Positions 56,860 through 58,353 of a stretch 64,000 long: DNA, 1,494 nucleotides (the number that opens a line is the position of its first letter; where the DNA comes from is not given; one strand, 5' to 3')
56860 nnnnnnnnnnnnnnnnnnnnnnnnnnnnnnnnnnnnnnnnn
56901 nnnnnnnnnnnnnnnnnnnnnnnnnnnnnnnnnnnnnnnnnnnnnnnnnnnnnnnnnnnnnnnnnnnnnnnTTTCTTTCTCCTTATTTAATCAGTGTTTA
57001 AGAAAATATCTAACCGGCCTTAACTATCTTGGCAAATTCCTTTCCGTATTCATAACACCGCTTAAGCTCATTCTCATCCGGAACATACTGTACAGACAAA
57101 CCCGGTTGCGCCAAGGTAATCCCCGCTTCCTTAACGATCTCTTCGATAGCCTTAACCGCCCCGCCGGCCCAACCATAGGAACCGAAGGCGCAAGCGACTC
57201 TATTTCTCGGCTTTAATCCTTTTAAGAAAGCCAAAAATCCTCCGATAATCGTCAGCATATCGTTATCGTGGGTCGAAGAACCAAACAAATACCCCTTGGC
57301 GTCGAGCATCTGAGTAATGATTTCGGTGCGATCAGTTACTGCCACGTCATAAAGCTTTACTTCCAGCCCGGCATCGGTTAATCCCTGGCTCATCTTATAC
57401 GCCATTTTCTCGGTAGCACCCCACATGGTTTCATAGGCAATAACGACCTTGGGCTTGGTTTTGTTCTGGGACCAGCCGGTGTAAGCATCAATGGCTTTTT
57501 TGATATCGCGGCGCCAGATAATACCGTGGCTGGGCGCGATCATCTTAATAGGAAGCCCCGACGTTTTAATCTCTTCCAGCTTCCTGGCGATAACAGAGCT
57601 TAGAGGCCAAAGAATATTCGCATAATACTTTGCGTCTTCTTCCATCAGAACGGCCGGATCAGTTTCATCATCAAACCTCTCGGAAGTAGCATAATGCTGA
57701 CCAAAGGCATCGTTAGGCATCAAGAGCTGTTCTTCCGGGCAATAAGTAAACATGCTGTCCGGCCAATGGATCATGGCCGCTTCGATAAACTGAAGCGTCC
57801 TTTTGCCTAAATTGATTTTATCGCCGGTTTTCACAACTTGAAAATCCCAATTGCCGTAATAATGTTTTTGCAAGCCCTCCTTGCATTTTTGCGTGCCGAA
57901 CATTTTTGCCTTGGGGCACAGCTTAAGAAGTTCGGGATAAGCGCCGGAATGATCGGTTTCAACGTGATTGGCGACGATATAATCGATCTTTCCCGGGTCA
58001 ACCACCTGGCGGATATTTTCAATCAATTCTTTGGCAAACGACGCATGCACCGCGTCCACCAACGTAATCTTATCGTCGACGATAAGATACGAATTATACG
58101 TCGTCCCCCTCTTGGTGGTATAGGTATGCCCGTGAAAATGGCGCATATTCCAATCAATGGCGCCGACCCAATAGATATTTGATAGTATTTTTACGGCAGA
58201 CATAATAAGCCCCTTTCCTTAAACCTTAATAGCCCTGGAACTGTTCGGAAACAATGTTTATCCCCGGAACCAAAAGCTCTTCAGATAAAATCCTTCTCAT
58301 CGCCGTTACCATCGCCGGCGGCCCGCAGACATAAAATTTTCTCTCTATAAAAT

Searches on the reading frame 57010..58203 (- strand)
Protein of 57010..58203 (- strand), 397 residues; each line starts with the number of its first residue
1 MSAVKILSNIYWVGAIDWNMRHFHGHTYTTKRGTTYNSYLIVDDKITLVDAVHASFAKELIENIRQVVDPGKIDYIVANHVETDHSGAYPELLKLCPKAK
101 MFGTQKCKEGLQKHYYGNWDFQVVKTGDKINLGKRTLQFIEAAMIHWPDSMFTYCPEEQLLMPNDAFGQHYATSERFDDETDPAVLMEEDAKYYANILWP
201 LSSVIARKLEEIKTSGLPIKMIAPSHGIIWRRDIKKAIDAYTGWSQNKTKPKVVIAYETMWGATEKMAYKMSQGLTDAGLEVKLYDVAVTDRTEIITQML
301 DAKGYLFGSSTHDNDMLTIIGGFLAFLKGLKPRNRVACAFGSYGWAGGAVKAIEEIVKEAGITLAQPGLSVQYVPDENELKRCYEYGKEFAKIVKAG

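Call 64: search_protein_families(library=ncbifam, proteins=[window:57010-58203:-], max_evalue=0.01)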
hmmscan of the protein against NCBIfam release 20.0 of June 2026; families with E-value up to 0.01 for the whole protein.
window:57010-58203:- (397 aa): 14 families
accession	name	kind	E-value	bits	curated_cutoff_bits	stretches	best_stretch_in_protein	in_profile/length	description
NF008887.0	PRK11921.1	equivalog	9.1e-145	482.5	635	1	3-394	2-395/396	anaerobic nitric oxide reductase flavorubredoxin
NF003954.0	PRK05452.1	equivalog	9.5e-123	410.6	711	1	4-393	3-395/479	anaerobic nitric oxide reductase flavorubredoxin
TIGR01753.1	flav_short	equivalog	2.6e-20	73.4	123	1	253-391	1-140/140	flavodoxin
NF004049.0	PRK05568.1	equivalog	5.8e-11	42.9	206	1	252-392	3-141/142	flavodoxin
NF004050.0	PRK05569.1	subfamily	1.1e-10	42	136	1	252-392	3-141/141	flavodoxin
NF005246.0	PRK06756.1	subfamily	3.4e-10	40.1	130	1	252-393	3-146/148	flavodoxin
NF000059.1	tet_redox_37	exception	1.7e-09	38.4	225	1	192-271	3-80/108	tetracycline resistance NADPH-dependent oxidoreductase Tet(37)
NF005216.0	PRK06703.1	subfamily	2.1e-09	37.6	127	1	252-394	3-147/151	flavodoxin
NF012229.1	bla_class_B_core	domain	6.8e-07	29.6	100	1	22-154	6-137/139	metallo-beta-lactamase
NF000469.2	CAR_gen_B3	exception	6.4e-05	22.1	500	1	46-106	85-145/311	CAR family subclass B3 metallo-beta-lactamase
NF033105.1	bla_subclass_B3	equivalog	0.00039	19.8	240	1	37-113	24-101/257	subclass B3 metallo-beta-lactamase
NF047896.1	blaMIM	exception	0.0024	17.3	640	1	22-95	57-131/306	MIM family subclass B3 metallo-beta-lactamase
NF006747.0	PRK09271.1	equivalog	0.0028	17.4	104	1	252-314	2-64/160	flavodoxin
NF033895.2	blaCAM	exception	0.003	17.4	535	1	27-162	42-174/241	CAM family subclass B1 metallo-beta-lactamase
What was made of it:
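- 57010..58203 (-): Context: class-A-type flavodiiron protein (metallo-beta-lactamase-like domain plus flavodoxin domain, no rubredoxin domain). Call 64.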
